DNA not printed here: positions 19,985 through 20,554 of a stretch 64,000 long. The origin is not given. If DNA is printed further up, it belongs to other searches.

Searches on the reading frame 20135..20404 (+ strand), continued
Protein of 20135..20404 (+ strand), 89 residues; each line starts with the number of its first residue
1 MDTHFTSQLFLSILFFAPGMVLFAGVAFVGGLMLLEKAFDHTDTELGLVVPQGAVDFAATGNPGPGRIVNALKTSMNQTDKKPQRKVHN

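Call 54: find_encoding_contigs(protein=P0066, flank=8000, max_places=3)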
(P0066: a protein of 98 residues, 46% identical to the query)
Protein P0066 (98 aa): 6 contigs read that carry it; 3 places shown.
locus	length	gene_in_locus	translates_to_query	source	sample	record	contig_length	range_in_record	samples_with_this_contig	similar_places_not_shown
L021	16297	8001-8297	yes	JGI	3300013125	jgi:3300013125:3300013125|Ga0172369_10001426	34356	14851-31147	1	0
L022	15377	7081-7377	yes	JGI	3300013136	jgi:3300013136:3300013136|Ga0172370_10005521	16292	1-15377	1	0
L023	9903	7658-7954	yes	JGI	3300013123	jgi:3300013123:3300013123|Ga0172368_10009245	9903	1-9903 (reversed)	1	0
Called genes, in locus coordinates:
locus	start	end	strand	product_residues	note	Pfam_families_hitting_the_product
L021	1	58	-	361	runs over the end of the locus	PF00009:GTP_EFTU (faint), PF00350:Dynamin_N (faint), PF01926:MMR_HSR1, PF02421:FeoB_N, PF03193:RsgA_GTPase (faint), PF07650:KH_2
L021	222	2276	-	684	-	PF01725:Ham1p_like, PF22458:RsmF-B_ferredox, PF01189:Methyltr_RsmB-F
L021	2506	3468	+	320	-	-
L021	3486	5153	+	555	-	PF13435:Cytochrome_C554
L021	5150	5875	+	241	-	-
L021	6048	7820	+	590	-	-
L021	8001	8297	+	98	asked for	-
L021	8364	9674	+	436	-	PF03264:Cytochrom_NNT, PF02085:Cytochrom_CIII (faint), PF14537:Cytochrom_c3_2 (faint), PF13435:Cytochrome_C554 (faint), PF14522:Cytochrome_C7 (weak), PF09699:Paired_CXXCH_1 (weak), PF22113:Mtrc-MtrF_II-IV_dom (weak)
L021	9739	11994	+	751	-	PF00672:HAMP (weak), PF07730:HisKA_3, PF02518:HATPase_c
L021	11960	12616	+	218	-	PF00072:Response_reg, PF13384:HTH_23 (faint), PF08281:Sigma70_r4_2 (weak), PF00196:GerE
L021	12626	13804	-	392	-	PF03916:NrfD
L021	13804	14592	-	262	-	PF13187:Fer4_9 (faint), PF12838:Fer4_7, PF13237:Fer4_10 (weak), PF13247:Fer4_11, PF12838:Fer4_7 (weak), PF00037:Fer4 (weak), PF12797:Fer4_2 (weak), PF13237:Fer4_10 (weak), +4 more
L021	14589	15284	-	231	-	PF22113:Mtrc-MtrF_II-IV_dom (faint)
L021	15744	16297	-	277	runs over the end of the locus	PF03411:Peptidase_M74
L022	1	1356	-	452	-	?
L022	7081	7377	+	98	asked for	-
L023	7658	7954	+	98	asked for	-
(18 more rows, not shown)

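Call 55: find_encoding_contigs(protein=P0078, flank=8000, max_places=3)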
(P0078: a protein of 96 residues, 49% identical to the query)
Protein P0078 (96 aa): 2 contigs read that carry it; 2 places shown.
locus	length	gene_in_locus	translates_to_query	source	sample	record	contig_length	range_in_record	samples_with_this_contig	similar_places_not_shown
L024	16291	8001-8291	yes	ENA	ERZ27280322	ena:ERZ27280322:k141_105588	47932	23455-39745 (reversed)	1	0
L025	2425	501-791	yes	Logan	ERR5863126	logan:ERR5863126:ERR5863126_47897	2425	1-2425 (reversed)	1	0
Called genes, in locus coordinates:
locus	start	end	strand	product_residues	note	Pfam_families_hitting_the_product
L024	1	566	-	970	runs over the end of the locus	PF00526:Dicty_CTDC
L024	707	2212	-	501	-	PF03349:Toluene_X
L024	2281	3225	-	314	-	-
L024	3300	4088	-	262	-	PF00254:FKBP_C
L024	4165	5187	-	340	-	-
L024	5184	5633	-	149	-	-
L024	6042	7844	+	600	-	-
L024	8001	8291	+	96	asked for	-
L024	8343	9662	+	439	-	PF03264:Cytochrom_NNT, PF02085:Cytochrom_CIII (faint), PF14537:Cytochrom_c3_2 (faint), PF14522:Cytochrome_C7, PF09699:Paired_CXXCH_1 (weak)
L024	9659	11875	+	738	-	PF00672:HAMP, PF07730:HisKA_3, PF02518:HATPase_c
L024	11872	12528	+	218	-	PF00072:Response_reg, PF13384:HTH_23 (faint), PF08281:Sigma70_r4_2, PF00196:GerE, PF04545:Sigma70_r4 (weak)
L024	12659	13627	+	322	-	PF01738:DLH (weak), PF02129:Peptidase_S15, PF12146:Hydrolase_4, PF00561:Abhydrolase_1, PF12697:Abhydrolase_6, PF00326:Peptidase_S9 (weak)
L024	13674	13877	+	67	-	-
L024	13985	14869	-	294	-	-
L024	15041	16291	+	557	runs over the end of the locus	PF08486:SpoIID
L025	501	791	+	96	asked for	-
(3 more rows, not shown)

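Call 61: search_protein_families(library=ncbifam, proteins=[L010:8358-9728:-], max_evalue=0.001)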
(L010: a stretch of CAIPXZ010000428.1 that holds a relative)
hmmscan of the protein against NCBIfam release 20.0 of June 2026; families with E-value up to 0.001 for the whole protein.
L010:8358-9728:- (456 aa): 28 families (the best 25 are shown)
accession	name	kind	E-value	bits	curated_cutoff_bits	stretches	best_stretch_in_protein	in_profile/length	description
NF038332.1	rSAM_rare_HxsC4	exception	1.3e-21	77.2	500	1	50-214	15-181/335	radical SAM protein HxsC4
TIGR02666.1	moaA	equivalog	2.8e-16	59.4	284.05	1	58-214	19-180/336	GTP 3',8-cyclase MoaA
TIGR04317.1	W_rSAM_matur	equivalog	1.4e-12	47.4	380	1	50-290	5-246/349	tungsten cofactor oxidoreductase radical SAM maturase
NF045646.2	rSAM_Se_TrsS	equivalog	1.8e-12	46.6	490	1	49-213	86-250/441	radical SAM (seleno)protein TrsS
TIGR04311.1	rSAM_Geo_metal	subfamily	4e-12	45.9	400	1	48-213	2-173/423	radical SAM/SPASM family putative metalloenzyme maturase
TIGR02668.1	moaA_archaeal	equivalog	2.2e-10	40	325.25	1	53-227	14-186/303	GTP 3',8-cyclase MoaA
TIGR04051.1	rSAM_NirJ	equivalog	7.7e-10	38.3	515.45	1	57-214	10-163/354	heme d1 biosynthesis radical SAM protein NirJ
TIGR02109.1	PQQ_syn_pqqE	equivalog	7.9e-10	38.2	381.35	1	46-217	4-172/358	pyrroloquinoline quinone biosynthesis protein PqqE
TIGR04545.1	rSAM_ahbD_hemeb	equivalog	3.7e-09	36.5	500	1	58-230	9-178/339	heme b synthase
TIGR04053.2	TIGR04053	equivalog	9.9e-09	34.9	395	1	56-217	15-176/366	TIGR04053 family radical SAM/SPASM domain-containing protein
TIGR03977.1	rSAM_pair_HxsC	equivalog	1.8e-08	33.7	267.9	1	49-215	26-191/292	His-Xaa-Ser system radical SAM maturase HxsC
TIGR02495.1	NrdG2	equivalog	2e-08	33.8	131.15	1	54-220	21-183/193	anaerobic ribonucleoside-triphosphate reductase activating protein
TIGR03962.1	mycofact_rSAM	equivalog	2.9e-08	33.3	265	1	47-214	10-173/339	mycofactocin radical SAM maturase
NF001199.0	PRK00164.2-1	equivalog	4.1e-08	32.7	231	1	51-211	14-172/308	GTP 3',8-cyclase MoaA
NF045702.1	rSAM_GDGT_ether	equivalog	3.7e-07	29.2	450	1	52-212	89-251/486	tetraether lipid synthase Tes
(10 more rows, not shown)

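Call 71: search_solved_structures(query=A4, max_evalue=10, show_alignments=2)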
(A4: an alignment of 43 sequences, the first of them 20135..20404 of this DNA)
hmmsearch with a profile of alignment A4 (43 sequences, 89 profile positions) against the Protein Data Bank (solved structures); distinct sequences matched with E-value up to 10: 6.
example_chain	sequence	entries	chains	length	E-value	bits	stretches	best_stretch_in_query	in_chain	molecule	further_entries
1u2m_A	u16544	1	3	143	0.11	15.8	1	34-83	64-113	Histone-like protein HLP-1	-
1sg2_A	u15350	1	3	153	0.13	15.6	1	34-83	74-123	Seventeen Kilodalton Protein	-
2mkv_A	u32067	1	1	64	0.69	13.3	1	19-47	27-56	Sodium/potassium-transporting ATPase subunit gamma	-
7e1z_C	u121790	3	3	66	1.4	12.3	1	19-44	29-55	Sodium/potassium-transporting ATPase subunit gamma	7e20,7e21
4xe5_G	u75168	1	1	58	2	11.8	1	19-48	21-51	Sodium/potassium-transporting ATPase subunit gamma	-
9pxg_E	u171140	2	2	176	3.4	11.1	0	42-79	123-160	Outer membrane protein assembly factor BamE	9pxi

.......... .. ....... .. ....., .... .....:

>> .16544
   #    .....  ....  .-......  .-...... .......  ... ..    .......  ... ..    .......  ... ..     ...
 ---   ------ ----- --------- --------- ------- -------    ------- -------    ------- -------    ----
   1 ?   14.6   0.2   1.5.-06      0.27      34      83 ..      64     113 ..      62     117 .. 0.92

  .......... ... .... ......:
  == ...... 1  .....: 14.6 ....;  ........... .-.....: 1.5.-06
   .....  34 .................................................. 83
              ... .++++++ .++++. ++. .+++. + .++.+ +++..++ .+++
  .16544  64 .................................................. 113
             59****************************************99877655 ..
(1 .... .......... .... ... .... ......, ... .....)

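Call 79: find_encoding_contigs(protein=P0058, flank=1000, max_places=10)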
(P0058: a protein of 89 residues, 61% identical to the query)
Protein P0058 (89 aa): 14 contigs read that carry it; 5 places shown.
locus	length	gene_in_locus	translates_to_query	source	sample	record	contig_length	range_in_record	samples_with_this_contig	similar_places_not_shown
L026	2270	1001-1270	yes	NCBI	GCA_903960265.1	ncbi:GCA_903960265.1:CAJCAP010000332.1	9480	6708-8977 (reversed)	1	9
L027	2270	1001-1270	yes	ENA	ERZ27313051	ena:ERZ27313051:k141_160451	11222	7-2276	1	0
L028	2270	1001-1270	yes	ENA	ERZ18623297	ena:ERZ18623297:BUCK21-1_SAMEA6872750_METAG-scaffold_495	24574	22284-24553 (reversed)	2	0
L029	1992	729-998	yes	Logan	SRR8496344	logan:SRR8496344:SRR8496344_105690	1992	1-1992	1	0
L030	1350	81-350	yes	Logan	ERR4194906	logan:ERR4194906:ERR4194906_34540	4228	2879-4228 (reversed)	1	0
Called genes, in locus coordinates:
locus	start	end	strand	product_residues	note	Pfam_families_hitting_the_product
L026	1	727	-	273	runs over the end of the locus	PF00106:adh_short, PF13561:adh_short_C2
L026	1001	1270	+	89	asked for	-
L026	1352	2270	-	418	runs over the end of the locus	PF07394:DUF1501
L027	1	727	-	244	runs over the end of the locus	?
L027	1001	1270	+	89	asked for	-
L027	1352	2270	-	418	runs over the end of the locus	PF07394:DUF1501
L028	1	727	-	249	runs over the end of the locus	?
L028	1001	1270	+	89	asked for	-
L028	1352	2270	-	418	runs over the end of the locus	PF07394:DUF1501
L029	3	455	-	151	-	?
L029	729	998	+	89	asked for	-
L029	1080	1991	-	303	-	?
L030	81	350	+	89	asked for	-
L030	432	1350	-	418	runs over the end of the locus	PF07394:DUF1501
